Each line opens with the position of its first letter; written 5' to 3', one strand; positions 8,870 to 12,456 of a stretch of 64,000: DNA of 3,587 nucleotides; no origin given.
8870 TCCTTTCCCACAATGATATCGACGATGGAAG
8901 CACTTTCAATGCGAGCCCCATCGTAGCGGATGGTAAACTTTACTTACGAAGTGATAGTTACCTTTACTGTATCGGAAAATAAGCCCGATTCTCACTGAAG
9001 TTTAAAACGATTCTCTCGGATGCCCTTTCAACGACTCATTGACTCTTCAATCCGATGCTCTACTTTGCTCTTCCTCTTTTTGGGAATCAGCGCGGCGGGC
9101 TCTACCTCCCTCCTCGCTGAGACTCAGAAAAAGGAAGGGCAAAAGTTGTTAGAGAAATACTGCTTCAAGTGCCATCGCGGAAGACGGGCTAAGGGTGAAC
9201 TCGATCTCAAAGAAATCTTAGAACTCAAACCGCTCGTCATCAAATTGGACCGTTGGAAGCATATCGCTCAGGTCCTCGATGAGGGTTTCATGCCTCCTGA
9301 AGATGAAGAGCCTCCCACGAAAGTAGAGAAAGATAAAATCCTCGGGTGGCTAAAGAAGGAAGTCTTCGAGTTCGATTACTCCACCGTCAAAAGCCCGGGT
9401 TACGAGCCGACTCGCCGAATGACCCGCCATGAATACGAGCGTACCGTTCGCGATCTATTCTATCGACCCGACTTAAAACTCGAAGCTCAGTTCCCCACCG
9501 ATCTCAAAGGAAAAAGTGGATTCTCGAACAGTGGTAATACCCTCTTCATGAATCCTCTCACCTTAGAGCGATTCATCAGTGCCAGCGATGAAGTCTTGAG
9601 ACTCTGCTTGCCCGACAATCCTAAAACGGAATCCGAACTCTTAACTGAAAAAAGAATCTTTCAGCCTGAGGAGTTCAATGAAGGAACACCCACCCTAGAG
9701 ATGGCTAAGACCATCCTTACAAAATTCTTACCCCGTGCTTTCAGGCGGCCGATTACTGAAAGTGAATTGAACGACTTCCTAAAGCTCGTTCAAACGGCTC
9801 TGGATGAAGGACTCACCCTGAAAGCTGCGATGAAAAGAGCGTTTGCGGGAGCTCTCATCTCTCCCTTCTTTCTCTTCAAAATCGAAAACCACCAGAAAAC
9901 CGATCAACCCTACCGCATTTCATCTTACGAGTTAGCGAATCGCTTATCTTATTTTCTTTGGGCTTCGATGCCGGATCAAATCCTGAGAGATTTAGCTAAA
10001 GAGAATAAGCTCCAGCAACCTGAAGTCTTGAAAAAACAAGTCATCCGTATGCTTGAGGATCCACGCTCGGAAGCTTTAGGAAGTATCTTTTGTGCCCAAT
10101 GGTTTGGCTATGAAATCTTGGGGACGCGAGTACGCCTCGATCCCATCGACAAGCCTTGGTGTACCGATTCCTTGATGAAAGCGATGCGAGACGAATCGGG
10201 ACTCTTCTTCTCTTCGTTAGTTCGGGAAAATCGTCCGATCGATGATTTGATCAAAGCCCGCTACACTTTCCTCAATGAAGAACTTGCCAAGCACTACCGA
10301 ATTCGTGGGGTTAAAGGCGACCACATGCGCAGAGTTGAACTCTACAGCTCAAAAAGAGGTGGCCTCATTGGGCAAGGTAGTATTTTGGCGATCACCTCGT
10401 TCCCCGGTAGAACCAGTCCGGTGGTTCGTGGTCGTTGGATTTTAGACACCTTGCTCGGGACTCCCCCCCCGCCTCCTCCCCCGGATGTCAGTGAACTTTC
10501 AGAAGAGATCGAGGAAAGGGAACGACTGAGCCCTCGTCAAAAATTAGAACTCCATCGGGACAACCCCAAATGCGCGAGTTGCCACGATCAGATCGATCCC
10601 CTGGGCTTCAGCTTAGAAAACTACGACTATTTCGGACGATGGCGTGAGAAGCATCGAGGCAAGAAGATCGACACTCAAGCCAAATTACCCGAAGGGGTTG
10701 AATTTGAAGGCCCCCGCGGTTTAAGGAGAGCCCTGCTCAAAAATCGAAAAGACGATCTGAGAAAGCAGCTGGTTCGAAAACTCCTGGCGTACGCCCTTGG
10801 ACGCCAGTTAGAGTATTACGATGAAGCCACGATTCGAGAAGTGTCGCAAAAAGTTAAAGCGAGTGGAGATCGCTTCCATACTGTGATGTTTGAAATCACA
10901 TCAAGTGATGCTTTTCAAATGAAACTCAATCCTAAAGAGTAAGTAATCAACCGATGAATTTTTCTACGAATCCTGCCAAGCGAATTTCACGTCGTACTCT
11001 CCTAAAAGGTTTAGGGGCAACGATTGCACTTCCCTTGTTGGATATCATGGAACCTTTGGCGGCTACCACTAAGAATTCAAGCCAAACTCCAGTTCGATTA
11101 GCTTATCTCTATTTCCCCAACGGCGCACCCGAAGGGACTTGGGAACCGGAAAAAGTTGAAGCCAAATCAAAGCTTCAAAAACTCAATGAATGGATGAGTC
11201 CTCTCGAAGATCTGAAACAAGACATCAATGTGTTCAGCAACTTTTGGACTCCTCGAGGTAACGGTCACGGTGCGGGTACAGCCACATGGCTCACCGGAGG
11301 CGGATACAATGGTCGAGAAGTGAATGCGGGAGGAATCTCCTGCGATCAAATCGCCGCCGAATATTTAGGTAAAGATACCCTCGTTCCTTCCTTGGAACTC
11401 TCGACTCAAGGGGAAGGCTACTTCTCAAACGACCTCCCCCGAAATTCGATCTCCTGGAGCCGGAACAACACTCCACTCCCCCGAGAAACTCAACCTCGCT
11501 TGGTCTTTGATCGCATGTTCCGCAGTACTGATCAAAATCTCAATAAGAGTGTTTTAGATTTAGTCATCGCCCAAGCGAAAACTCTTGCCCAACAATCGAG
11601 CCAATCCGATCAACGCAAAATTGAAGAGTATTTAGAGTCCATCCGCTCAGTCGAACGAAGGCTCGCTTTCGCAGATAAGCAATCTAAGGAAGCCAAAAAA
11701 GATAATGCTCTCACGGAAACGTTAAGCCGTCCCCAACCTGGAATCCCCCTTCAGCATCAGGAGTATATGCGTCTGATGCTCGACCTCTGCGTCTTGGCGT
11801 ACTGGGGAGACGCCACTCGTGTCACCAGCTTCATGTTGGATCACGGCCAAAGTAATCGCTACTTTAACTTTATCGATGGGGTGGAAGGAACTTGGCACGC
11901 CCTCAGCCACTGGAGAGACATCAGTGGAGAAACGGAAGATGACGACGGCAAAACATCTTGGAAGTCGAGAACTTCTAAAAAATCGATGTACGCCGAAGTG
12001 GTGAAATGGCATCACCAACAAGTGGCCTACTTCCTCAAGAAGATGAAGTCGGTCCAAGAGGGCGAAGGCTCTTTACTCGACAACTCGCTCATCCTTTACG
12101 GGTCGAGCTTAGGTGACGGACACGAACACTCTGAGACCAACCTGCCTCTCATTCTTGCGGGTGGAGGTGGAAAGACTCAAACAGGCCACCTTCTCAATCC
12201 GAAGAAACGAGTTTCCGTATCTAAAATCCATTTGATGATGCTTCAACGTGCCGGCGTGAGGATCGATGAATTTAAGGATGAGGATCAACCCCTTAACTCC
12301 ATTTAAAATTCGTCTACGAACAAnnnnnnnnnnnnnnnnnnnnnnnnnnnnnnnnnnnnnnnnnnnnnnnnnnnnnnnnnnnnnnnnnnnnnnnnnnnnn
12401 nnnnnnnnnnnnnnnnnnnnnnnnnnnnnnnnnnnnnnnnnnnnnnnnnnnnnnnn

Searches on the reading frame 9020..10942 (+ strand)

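Call 96: search_protein_families(library=pfam, proteins=[window:9020-10942:+], max_evalue=1e-8)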
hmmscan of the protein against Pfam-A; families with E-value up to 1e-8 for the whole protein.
window:9020-10942:+ (640 aa): 5 families
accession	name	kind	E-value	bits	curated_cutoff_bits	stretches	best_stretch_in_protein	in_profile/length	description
PF07631.16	PSD4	-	2e-38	132.2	23.3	1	300-428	1-128/128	Protein of unknown function (DUF1592)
PF07627.16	PSCyt3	-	4.5e-33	113.9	27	1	446-544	1-97/98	Protein of unknown function (DUF1588)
PF07624.16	PSD2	-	2.5e-22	78.8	25.8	1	559-632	2-74/74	Protein of unknown function (DUF1585)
PF07626.16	PSD3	-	6.5e-16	59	23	1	132-194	1-61/65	Protein of unknown function (DUF1587)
PF07637.16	PSD5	-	2.3e-15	57.1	34.2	1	229-289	2-62/62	Protein of unknown function (DUF1595)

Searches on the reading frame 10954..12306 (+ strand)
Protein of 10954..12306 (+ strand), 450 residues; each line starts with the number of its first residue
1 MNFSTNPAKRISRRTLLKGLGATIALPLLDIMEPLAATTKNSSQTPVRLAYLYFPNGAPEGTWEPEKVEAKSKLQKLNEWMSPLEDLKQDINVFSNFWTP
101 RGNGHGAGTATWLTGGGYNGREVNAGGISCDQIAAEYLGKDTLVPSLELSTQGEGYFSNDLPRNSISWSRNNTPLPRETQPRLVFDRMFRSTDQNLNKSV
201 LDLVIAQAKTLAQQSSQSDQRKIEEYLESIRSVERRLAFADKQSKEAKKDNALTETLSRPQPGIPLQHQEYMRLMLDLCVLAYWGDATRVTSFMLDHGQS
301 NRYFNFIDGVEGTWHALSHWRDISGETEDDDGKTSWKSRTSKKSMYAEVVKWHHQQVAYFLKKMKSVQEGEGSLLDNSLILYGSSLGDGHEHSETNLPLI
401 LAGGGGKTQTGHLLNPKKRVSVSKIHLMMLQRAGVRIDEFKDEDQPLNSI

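Call 96: search_protein_families(library=pfam, proteins=[window:10954-12306:+], max_evalue=1e-8)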
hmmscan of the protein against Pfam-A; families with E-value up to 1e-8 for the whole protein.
window:10954-12306:+ (450 aa): 1 family
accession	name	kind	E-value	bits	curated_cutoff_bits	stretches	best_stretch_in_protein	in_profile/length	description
PF07586.16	HXXSHH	-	1.2e-72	245.6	30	1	48-357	1-306/307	Protein of unknown function (DUF1552)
